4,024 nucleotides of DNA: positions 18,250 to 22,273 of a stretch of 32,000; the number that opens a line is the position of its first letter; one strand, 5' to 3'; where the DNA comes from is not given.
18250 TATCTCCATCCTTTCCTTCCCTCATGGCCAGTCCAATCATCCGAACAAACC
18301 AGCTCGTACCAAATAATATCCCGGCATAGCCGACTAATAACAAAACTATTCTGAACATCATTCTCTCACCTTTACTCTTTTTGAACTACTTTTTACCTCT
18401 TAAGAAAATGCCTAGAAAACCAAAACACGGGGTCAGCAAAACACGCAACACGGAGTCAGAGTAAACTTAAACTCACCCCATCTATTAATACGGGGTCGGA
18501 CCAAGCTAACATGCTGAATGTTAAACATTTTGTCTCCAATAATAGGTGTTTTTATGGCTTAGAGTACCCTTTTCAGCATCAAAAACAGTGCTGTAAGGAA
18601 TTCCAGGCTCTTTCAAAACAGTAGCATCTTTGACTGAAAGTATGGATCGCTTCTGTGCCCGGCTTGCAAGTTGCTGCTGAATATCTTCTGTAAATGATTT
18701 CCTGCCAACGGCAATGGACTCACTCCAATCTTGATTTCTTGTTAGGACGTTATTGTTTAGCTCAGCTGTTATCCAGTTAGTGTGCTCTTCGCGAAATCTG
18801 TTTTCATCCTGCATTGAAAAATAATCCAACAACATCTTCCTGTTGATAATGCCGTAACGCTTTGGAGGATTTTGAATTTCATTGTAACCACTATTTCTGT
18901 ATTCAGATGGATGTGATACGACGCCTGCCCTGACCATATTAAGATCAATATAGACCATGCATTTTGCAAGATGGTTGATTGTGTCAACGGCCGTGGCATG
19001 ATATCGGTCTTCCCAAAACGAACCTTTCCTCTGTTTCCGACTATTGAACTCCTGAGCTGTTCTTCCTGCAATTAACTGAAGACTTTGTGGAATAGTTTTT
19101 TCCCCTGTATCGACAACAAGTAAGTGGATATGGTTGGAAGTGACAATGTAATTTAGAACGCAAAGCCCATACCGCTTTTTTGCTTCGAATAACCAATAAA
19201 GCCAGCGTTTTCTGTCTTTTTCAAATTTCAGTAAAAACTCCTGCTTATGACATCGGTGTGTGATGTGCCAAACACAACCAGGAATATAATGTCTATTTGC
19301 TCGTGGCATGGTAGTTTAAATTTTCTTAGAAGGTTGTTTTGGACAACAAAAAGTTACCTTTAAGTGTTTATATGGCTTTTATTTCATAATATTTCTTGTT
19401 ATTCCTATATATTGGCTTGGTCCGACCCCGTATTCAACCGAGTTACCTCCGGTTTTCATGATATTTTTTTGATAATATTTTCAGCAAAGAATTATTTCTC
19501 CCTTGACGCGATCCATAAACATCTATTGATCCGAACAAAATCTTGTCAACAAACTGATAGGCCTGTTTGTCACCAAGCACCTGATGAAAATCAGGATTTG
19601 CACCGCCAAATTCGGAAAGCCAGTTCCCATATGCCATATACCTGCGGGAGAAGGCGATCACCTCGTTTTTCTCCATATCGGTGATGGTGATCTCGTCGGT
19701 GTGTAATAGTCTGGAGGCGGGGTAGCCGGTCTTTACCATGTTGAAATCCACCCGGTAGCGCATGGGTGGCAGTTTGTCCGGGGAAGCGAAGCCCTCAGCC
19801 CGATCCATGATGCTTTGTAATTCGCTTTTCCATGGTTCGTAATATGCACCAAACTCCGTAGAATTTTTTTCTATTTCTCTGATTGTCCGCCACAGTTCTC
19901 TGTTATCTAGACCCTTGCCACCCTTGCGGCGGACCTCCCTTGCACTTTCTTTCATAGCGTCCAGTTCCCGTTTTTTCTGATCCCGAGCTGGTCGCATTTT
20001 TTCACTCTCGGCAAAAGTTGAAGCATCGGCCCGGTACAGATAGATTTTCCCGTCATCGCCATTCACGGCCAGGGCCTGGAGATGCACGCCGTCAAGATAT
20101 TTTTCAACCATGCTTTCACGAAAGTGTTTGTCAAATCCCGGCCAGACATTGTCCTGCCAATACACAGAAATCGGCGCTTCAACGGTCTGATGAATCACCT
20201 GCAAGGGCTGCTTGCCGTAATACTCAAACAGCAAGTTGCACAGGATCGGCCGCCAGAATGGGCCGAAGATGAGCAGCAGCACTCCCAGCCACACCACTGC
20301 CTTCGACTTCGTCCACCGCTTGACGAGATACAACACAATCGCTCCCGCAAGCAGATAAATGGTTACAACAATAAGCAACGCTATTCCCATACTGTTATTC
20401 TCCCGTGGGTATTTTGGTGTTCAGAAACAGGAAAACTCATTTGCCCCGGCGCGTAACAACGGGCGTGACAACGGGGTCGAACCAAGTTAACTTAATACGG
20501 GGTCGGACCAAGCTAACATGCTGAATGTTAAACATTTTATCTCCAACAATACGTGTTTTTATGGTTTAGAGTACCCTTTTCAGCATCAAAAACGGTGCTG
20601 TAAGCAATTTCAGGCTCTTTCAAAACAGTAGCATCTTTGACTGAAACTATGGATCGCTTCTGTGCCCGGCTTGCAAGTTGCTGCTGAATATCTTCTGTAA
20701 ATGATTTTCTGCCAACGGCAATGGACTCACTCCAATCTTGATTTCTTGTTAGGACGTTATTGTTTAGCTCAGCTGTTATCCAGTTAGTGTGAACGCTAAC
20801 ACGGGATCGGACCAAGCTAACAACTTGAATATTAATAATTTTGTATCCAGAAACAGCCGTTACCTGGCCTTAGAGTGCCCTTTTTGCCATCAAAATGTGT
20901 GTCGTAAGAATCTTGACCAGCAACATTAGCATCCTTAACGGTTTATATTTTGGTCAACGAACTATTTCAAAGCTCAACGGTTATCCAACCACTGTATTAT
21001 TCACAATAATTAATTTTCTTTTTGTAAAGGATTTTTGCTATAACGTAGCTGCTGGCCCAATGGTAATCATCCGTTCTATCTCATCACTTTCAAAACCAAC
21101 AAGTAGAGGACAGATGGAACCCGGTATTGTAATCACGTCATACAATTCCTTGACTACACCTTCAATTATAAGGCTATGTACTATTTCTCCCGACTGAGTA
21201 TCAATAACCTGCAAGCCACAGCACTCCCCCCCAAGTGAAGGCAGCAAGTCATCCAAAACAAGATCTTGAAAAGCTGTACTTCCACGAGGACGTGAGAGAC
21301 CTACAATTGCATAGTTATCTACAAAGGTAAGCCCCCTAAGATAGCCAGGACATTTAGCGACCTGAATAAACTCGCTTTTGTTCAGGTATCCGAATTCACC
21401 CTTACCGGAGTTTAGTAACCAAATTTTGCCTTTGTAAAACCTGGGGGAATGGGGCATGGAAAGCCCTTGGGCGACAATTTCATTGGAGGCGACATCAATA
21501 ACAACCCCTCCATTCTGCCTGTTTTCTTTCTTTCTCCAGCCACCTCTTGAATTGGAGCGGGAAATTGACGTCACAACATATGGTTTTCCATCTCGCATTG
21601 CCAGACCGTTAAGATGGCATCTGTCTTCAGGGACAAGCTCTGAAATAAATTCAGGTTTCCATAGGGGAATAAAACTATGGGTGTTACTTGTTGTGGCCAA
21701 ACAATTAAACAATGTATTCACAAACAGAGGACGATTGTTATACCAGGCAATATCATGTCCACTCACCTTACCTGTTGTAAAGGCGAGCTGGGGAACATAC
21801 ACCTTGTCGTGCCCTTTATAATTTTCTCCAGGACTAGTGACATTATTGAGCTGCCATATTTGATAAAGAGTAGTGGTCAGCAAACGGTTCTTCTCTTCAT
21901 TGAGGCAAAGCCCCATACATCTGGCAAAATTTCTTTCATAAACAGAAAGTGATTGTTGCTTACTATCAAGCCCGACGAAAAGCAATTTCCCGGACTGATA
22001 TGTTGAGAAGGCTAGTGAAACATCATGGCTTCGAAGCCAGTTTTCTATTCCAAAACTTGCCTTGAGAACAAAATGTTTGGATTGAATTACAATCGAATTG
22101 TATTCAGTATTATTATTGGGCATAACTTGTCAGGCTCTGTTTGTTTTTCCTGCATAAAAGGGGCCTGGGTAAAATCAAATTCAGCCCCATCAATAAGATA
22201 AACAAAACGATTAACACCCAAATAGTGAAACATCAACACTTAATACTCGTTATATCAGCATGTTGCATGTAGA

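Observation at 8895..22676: RAYT/REP-derived repeats sit at most cassette junctions: an integron-like, uniformly oriented cassette array without an integrase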

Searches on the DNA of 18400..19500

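Call 22: search_rna_families(source=window, start=18400, end=19500, threshold=evalue, max_evalue=1)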
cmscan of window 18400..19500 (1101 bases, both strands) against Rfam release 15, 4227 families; matches with E-value up to 1: 0.
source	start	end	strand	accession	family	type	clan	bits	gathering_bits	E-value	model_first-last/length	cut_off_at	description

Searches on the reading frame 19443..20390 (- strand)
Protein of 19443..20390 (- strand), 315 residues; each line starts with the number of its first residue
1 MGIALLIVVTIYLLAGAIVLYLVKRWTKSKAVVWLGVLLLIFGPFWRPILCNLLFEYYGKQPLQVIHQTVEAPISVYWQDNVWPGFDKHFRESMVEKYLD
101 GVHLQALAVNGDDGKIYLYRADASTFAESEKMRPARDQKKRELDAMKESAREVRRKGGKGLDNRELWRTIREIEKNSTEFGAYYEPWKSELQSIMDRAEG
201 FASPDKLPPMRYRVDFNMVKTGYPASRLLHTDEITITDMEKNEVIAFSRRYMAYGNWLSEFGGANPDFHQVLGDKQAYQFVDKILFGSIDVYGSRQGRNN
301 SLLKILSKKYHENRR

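Call 4: search_protein_families(library=pfam, proteins=[window:19443-20390:-], max_evalue=0.01)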
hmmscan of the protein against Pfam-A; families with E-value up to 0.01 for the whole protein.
window:19443-20390:- (315 aa): 0 families

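Call 7: search_protein_families(library=ncbifam, proteins=[window:19443-20390:-], max_evalue=0.01)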
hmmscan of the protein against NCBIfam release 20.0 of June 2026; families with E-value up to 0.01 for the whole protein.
window:19443-20390:- (315 aa): 0 families

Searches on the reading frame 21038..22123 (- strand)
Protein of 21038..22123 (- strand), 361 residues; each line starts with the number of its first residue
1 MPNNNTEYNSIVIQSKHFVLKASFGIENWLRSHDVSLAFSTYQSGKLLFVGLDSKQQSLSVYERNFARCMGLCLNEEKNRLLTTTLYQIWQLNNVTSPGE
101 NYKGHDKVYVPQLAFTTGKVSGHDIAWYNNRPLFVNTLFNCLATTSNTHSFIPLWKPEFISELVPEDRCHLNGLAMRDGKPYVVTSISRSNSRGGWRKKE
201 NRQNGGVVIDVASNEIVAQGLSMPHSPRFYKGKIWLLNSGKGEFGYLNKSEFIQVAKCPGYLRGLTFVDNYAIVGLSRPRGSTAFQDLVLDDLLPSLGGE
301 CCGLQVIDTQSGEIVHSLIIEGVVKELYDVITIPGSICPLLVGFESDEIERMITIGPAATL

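Call 4: search_protein_families(library=pfam, proteins=[window:21038-22123:-], max_evalue=0.01)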
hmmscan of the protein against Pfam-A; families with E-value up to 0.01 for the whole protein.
window:21038-22123:- (361 aa): 1 family
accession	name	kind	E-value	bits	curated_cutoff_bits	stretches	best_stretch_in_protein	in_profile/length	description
PF16261.11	DUF4915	-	2.7e-129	431.4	35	1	26-340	3-314/316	Domain of unknown function (DUF4915)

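Call 7: search_protein_families(library=ncbifam, proteins=[window:21038-22123:-], max_evalue=0.01)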
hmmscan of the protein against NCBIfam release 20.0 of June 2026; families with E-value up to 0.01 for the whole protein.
window:21038-22123:- (361 aa): 1 family
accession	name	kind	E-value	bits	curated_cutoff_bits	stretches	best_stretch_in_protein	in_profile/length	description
TIGR03032.1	TIGR03032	hypoth_equivalog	3.7e-122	407.5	251.5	1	21-354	4-334/335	TIGR03032 family protein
